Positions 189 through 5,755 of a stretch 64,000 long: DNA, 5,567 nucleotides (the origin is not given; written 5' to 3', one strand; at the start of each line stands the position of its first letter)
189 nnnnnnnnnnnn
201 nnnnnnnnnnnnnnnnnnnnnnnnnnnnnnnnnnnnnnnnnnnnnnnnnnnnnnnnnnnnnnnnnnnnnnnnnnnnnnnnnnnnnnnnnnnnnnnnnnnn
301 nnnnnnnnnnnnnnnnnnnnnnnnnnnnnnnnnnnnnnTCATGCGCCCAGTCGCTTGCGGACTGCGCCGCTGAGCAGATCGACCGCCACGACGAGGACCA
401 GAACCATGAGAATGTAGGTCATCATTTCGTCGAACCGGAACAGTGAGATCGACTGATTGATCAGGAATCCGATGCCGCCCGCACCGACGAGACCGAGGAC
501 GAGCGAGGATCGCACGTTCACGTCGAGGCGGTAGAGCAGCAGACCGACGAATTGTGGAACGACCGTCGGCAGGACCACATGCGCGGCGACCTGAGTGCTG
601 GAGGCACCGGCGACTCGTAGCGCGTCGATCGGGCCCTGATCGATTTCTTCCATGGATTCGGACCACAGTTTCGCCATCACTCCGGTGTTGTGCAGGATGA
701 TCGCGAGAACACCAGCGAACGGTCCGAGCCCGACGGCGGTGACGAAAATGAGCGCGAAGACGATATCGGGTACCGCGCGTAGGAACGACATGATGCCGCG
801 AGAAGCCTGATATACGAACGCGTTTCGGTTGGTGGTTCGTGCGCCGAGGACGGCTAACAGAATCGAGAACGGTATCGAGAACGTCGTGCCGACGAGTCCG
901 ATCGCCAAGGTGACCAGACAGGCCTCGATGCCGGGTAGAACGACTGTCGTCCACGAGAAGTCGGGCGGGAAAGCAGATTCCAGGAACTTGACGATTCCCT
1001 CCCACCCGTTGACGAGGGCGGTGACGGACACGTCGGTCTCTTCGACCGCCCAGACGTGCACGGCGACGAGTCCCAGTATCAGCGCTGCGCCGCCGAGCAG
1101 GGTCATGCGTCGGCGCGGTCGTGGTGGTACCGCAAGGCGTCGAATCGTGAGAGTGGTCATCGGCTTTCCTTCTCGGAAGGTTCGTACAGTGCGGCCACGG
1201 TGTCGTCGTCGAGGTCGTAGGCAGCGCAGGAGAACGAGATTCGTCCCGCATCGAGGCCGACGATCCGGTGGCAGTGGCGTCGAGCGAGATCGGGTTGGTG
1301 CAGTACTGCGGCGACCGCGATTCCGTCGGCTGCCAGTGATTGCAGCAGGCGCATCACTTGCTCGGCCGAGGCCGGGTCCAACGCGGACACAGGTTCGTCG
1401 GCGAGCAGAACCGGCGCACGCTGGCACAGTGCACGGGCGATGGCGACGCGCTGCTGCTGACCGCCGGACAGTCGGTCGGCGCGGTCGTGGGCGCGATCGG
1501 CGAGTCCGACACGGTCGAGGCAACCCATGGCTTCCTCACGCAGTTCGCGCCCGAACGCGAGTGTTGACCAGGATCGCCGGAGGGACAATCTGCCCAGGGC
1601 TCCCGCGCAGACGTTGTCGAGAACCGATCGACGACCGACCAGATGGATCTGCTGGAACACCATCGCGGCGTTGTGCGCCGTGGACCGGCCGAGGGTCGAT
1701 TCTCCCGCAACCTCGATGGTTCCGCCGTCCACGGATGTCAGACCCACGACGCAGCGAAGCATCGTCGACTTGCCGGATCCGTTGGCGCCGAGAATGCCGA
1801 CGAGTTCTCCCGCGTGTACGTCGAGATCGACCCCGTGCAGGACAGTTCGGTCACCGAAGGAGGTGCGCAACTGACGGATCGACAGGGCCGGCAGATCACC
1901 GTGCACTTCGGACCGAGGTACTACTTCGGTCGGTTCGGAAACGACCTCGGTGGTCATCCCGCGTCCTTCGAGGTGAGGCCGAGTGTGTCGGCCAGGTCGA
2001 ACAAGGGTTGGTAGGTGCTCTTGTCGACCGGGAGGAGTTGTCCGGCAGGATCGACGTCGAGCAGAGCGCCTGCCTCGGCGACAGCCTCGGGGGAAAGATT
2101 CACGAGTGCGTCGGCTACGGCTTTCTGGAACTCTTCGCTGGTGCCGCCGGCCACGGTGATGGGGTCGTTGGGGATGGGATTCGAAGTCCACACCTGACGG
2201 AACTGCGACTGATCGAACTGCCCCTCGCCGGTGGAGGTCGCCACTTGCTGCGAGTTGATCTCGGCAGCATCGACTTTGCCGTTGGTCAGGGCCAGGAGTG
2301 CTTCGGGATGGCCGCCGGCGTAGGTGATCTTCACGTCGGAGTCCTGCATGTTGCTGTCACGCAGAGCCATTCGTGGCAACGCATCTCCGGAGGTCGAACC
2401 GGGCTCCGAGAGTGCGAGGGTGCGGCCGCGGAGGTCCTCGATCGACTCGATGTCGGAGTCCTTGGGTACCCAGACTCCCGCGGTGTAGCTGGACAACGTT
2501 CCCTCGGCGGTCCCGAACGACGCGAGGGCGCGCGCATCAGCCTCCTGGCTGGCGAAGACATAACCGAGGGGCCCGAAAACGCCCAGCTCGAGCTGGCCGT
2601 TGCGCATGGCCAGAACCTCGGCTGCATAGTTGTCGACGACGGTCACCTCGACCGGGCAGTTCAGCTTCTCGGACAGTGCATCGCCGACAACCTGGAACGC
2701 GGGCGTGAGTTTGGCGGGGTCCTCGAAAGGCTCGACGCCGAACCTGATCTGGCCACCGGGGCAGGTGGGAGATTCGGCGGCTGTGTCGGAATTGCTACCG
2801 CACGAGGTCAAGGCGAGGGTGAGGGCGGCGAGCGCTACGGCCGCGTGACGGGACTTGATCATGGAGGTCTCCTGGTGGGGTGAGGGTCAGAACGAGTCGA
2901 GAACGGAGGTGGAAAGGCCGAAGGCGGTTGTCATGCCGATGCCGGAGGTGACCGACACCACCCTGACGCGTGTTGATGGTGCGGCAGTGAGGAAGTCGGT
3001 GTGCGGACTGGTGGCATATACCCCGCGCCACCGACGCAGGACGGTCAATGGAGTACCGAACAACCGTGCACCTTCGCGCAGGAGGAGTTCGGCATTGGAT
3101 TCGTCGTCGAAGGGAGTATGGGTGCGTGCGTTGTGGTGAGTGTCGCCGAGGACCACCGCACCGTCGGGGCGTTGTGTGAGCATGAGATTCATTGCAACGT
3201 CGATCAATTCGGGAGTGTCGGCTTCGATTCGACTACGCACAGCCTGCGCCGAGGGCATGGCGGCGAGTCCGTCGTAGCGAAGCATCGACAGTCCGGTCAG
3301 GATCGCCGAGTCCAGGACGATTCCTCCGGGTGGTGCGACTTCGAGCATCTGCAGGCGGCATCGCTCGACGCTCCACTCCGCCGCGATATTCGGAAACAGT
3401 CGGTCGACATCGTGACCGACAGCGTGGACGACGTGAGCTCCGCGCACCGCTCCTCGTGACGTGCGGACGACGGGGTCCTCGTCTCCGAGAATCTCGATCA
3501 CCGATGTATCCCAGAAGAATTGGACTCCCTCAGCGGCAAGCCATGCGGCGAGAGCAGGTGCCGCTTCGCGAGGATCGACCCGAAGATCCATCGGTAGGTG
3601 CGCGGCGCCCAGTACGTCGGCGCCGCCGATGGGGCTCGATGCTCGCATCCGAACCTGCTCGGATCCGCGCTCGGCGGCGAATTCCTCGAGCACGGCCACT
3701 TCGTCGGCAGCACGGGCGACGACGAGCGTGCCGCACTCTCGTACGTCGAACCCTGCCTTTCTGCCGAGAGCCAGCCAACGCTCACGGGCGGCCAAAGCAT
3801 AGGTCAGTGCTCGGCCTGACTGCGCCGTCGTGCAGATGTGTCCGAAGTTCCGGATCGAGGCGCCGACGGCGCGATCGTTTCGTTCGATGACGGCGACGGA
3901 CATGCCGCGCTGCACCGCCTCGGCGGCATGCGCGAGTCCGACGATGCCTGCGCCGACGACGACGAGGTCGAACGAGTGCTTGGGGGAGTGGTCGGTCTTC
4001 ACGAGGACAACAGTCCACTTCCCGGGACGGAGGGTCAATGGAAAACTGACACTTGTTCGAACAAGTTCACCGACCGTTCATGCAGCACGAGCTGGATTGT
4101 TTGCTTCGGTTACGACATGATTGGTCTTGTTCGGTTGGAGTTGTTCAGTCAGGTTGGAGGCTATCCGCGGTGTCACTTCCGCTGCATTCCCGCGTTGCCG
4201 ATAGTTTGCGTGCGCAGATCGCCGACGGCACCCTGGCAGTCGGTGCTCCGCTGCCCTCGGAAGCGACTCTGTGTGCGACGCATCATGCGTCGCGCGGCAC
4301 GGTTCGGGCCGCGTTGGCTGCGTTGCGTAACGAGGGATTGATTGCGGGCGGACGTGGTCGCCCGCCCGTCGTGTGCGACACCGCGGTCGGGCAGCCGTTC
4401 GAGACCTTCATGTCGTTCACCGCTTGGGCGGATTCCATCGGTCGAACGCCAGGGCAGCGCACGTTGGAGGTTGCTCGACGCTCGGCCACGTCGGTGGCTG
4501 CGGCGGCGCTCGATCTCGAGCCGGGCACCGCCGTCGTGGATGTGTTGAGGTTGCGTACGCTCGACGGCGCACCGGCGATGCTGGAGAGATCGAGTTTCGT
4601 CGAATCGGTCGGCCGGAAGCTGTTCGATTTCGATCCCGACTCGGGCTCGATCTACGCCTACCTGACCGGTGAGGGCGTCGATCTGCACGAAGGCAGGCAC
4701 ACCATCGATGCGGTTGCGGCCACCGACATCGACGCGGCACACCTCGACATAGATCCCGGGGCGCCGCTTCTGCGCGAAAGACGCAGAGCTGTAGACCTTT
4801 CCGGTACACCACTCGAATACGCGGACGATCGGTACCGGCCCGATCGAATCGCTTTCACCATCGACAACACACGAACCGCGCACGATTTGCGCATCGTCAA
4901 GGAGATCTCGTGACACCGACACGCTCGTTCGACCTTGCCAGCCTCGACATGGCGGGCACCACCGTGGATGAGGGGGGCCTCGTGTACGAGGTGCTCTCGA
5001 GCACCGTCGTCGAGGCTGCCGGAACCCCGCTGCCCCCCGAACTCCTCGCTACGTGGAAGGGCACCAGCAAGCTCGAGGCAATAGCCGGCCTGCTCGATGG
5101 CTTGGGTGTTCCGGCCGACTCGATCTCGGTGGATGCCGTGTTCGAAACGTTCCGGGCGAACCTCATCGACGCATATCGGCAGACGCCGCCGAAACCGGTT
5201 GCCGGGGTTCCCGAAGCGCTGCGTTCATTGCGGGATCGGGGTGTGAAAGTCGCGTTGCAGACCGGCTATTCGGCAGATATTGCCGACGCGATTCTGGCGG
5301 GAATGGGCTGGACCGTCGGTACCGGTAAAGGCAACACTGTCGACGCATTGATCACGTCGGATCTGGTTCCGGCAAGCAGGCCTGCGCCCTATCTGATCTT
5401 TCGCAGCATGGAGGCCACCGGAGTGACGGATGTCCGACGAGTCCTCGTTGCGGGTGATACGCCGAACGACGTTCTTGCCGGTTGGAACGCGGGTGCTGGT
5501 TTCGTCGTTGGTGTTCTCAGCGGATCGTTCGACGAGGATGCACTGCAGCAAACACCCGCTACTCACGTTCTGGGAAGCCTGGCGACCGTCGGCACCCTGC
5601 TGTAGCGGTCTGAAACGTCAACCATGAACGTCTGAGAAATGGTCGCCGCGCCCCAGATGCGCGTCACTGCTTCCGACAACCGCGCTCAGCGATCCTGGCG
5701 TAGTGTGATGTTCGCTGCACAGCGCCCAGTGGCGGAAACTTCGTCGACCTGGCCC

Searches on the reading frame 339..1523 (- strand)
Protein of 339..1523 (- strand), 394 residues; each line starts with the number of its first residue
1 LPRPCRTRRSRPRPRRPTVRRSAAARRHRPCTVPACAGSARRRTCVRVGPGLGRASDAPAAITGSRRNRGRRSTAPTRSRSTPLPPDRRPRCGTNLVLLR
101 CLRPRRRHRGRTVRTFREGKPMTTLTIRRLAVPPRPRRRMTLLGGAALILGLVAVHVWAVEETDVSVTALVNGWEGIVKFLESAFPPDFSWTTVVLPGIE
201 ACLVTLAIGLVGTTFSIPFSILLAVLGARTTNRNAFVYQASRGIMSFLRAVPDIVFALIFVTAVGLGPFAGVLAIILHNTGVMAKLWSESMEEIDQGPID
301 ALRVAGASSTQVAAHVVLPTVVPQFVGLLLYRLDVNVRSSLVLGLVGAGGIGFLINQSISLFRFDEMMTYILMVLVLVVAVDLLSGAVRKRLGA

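Call 62: search_protein_families(library=pfam, proteins=[window:339-1523:-], max_evalue=0.001)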
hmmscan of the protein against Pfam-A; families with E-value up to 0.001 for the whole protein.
window:339-1523:- (394 aa): 1 family
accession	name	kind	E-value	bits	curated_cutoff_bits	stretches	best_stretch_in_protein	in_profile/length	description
PF00528.27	BPD_transp_1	-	1.7e-20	74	26.4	1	218-392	3-182/184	Binding-protein-dependent transport system inner membrane component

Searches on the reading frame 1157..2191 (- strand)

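Call 62: search_protein_families(library=pfam, proteins=[window:1157-2191:-], max_evalue=0.001)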
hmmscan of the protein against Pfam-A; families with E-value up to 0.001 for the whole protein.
window:1157-2191:- (344 aa): 3 families
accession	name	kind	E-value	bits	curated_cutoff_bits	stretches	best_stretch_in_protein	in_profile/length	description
PF00005.33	ABC_tran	-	6.2e-32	111.5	25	1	118-268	1-136/137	ABC transporter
PF13304.12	AAA_21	-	1.1e-06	29.5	27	0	131-166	2-47/304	AAA domain, putative AbiEii toxin, Type IV TA system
PF02463.25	SMC_N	-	6.9e-06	26.1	40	0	240-287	136-187/220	RecF/RecN/SMC N terminal domain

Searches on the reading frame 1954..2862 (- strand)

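Call 62: search_protein_families(library=pfam, proteins=[window:1954-2862:-], max_evalue=0.001)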
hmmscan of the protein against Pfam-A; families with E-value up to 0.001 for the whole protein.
window:1954-2862:- (302 aa): 4 families
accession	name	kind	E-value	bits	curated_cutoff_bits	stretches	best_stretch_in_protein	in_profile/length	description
PF12974.12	Phosphonate-bd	-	3e-52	177.8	27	1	41-284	1-242/242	ABC transporter, phosphonate, periplasmic substrate-binding protein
PF09084.16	NMT1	-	4.2e-08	33.8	20.5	1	85-207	37-154/216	NMT1/THI5 like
PF16868.10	NMT1_3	-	4.7e-05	23.6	27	1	130-203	95-167/289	NMT1-like family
PF04069.17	OpuAC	-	0.00014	22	21.2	0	38-146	2-110/257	Substrate binding domain of ABC-type glycine betaine transport system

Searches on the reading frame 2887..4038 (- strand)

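Call 3: search_protein_families(library=ncbifam, proteins=[window:2887-4038:-])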
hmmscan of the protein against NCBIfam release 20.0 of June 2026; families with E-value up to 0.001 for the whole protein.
window:2887-4038:- (383 aa): 54 families (the best 25 are shown)
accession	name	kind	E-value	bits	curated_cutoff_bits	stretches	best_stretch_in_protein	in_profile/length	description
TIGR03364.1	HpnW_proposed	hypoth_equivalog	1.4e-119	399.4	285.1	1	24-376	2-363/365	TIGR03364 family FAD-dependent oxidoreductase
TIGR02352.1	thiamin_ThiO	equivalog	5.5e-22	78.3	250.8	1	26-234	2-230/351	glycine oxidase ThiO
NF002480.1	PRK01747.1-1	equivalog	2.4e-12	46.1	540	1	20-234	246-473/645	bifunctional tRNA (5-methylaminomethyl-2-thiouridine)(34)-methyltransferase MnmC2/FAD-dependent 5-carboxymethylaminomethyl-2-thiouridine(34)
TIGR03197.1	MnmC_Cterm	equivalog_domain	1.5e-09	37.5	174.2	1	25-224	2-214/400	FAD-dependent 5-carboxymethylaminomethyl-2-thiouridine(34) oxidoreductase MnmC1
NF008726.1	PRK11728.1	equivalog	4.9e-09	35.5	299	1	24-215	2-206/389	L-2-hydroxyglutarate oxidase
NF004991.0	PRK06370.1-3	subfamily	5.5e-09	35.1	620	1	16-72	29-83/509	FAD-containing oxidoreductase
NF001933.0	PRK00711.1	subfamily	7.2e-09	35.1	383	1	25-100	3-78/429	D-amino acid dehydrogenase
NF050086.1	pipecolate_AmaA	exception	2.5e-08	33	600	1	19-69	22-72/425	L-pipecolate oxidase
NF004992.0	PRK06370.1-4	equivalog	3.5e-07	29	629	1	21-86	3-66/459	FAD-containing oxidoreductase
NF008425.0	PRK11259.1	equivalog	1.3e-06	27.6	257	0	21-110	3-96/377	N-methyl-L-tryptophan oxidase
NF009906.0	PRK13369.1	equivalog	1.3e-06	27.2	352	1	20-63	4-47/502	glycerol-3-phosphate dehydrogenase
NF008899.0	PRK12266.1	equivalog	4.4e-06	25.4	360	1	20-61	4-45/508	glycerol-3-phosphate dehydrogenase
NF041853.1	hythiocyan_redase_MerA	equivalog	5.1e-06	25.6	650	1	22-70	3-51/440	hypothiocyanous acid reductase MerA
NF008313.0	PRK11101.1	equivalog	5.2e-06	25.3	425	1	19-116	5-103/548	anaerobic glycerol-3-phosphate dehydrogenase subunit A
TIGR01350.1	lipoamide_DH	equivalog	6.4e-06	25.1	408.8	1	23-71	2-48/461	dihydrolipoyl dehydrogenase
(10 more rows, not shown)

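Call 4: search_protein_families(library=pfam, proteins=[window:2887-4038:-])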
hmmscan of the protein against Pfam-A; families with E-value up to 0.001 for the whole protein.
window:2887-4038:- (383 aa): 7 families
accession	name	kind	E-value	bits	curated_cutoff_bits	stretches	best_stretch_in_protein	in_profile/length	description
PF01266.30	DAO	-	8.5e-41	141.1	27.9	1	24-375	1-346/353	FAD dependent oxidoreductase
PF07992.20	Pyr_redox_2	-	5.9e-09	36.2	26.1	1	24-58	144-178/291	Pyridine nucleotide-disulphide oxidoreductase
PF00070.33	Pyr_redox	-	3.7e-07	31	22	0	25-58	2-35/82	Pyridine nucleotide-disulphide oxidoreductase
PF13450.12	NAD_binding_8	-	2.3e-06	28.2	21.9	1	27-62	1-35/68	NAD(P)-binding Rossmann-like domain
PF00890.30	FAD_binding_2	-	1.8e-05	24.6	20.4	1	24-203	1-180/414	FAD binding domain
PF13738.12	Pyr_redox_3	-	0.00032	20.5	30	0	26-65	1-39/305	Pyridine nucleotide-disulphide oxidoreductase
PF03486.20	HI0933_like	-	0.00062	19.7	50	0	24-57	2-35/244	HI0933-like protein Rossmann domain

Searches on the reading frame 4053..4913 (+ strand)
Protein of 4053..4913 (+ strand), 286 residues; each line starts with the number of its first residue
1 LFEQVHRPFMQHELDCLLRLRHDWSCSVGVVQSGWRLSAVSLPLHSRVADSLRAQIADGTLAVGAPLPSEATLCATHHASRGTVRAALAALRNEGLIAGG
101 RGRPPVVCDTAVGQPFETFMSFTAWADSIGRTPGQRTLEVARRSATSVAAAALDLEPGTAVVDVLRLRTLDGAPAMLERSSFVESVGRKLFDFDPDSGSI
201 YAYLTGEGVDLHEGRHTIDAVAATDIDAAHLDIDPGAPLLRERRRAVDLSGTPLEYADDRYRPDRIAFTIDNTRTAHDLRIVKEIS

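Call 3: search_protein_families(library=ncbifam, proteins=[window:4053-4913:+])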
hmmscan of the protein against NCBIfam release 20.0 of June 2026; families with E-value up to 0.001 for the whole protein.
window:4053-4913:+ (286 aa): 19 families
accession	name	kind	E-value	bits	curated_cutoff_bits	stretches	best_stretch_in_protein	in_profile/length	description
TIGR02325.1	C_P_lyase_phnF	equivalog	1.1e-28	100.3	156.8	1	44-272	9-238/238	phosphonate metabolism transcriptional regulator PhnF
TIGR02018.2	his_ut_repres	equivalog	2.4e-24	86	220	1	45-248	1-203/226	histidine utilization transcriptional repressor HutC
NF008491.0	PRK11402.1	subfamily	2.3e-23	82.9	269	1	42-274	10-242/243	GntR family transcriptional regulator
TIGR02404.1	trehalos_R_Bsub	equivalog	2.2e-22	79.9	211.95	1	47-268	4-227/233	trehalose operon repressor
NF041547.1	GntR_LSA1692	equivalog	1.8e-19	70.3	275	1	45-269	3-227/233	GntR family transcriptional regulator, LSA1692 subfamily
NF052441.1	TransRegRv0792c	equivalog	4.6e-19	68.7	400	1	35-277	8-251/260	Rv0792c family HTH-type transcriptional regulator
TIGR03337.1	phnR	equivalog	1.7e-16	60.6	296.75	1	47-271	5-229/231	phosphonate utilization transcriptional regulator PhnR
NF011575.0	PRK14999.1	equivalog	6.3e-12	45.3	424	1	40-247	9-215/241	histidine utilization repressor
NF052290.2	MocR_like_YczR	exception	2.2e-11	43.1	487.4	1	42-107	18-83/458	MocR-like transcription factor YczR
NF007486.0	PRK10079.1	equivalog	4.3e-11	43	363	1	48-271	17-240/241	phosphonate metabolism transcriptional regulator PhnF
NF007292.0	PRK09764.1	equivalog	5.3e-11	42.1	281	1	42-271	4-233/240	GntR family transcriptional regulator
NF052282.1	PLP_TF_PdxR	equivalog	3.3e-10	39.6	320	1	43-112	1-70/448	MocR-like pyridoxine biosynthesis transcription factor PdxR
NF003011.0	PRK03837.1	subfamily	3.5e-08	33.4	260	1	44-102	14-72/241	transcriptional regulator NanR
NF052281.1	rhizopine_MocR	equivalog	3.5e-08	32.6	650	1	41-119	16-94/479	rhizopine catabolism transcriptional regulator MocR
NF007442.0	PRK09990.1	equivalog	5.8e-08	32.5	301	1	45-110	12-77/256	transcriptional regulator GlcC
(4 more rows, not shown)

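Call 4: search_protein_families(library=pfam, proteins=[window:4053-4913:+])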
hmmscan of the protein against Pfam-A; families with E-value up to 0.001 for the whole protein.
window:4053-4913:+ (286 aa): 2 families
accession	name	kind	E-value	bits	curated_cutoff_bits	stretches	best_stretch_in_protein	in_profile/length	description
PF07702.18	UTRA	-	3.6e-32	111.6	23.8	1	130-266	3-140/141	UTRA domain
PF00392.27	GntR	-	5e-13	48.9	27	1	46-102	3-59/64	Bacterial regulatory proteins, gntR family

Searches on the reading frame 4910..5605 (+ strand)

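Call 3: search_protein_families(library=ncbifam, proteins=[window:4910-5605:+])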
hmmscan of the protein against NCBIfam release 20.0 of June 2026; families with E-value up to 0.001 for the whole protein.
window:4910-5605:+ (231 aa): 11 families
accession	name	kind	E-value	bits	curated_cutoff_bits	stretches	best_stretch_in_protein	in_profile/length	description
TIGR03351.1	PhnX-like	hypoth_equivalog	1.3e-73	247.6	218.9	1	8-231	2-219/220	phosphonatase-like hydrolase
TIGR01422.2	phosphonatase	equivalog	1.2e-24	86.9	220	1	12-206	6-203/251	phosphonoacetaldehyde hydrolase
TIGR01454.1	AHBA_synth_RP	hypoth_equivalog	5.6e-10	39.2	246.65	1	98-212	78-184/205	AHBA synthesis associated protein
TIGR01449.2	PGP_bact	equivalog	1.7e-09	37.6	180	1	12-227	3-209/213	phosphoglycolate phosphatase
NF009695.0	PRK13222.1-2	equivalog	2.8e-09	36.8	225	1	8-229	7-220/226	phosphoglycolate phosphatase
NF009804.0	PRK13288.1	equivalog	4.8e-07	29.4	218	1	74-197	62-177/215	pyrophosphatase PpaX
NF009698.0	PRK13223.1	equivalog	1.2e-06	27.9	466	1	57-198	67-197/272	phosphoglycolate phosphatase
TIGR01548.1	HAD-SF-IA-hyp1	hypoth_equivalog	2.9e-05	23.7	140.2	1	101-194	112-197/197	TIGR01548 family HAD-type hydrolase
NF009697.0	PRK13222.1-4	equivalog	4.6e-05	22.8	327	1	95-221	94-212/232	phosphoglycolate phosphatase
NF053830.1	RUBPPhHalo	equivalog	0.0001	22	330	1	96-195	104-197/234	ribulose-1,5-bisphosphate 5-phosphatase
NF053653.1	InDiPhoBT2121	equivalog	0.00023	20.8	245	1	94-225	85-209/216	inorganic diphosphatase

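Call 4: search_protein_families(library=pfam, proteins=[window:4910-5605:+])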
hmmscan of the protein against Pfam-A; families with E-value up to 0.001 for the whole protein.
window:4910-5605:+ (231 aa): 3 families
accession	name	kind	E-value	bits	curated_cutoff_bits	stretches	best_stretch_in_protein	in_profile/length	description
PF00702.32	Hydrolase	-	1.8e-13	51.7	26.4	1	9-195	3-191/191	haloacid dehalogenase-like hydrolase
PF13419.12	HAD_2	-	3.7e-11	43.9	23.8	1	13-199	4-176/178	Haloacid dehalogenase-like hydrolase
PF13242.12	Hydrolase_like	-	9.6e-07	29.1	22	1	157-225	4-73/75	HAD-hyrolase-like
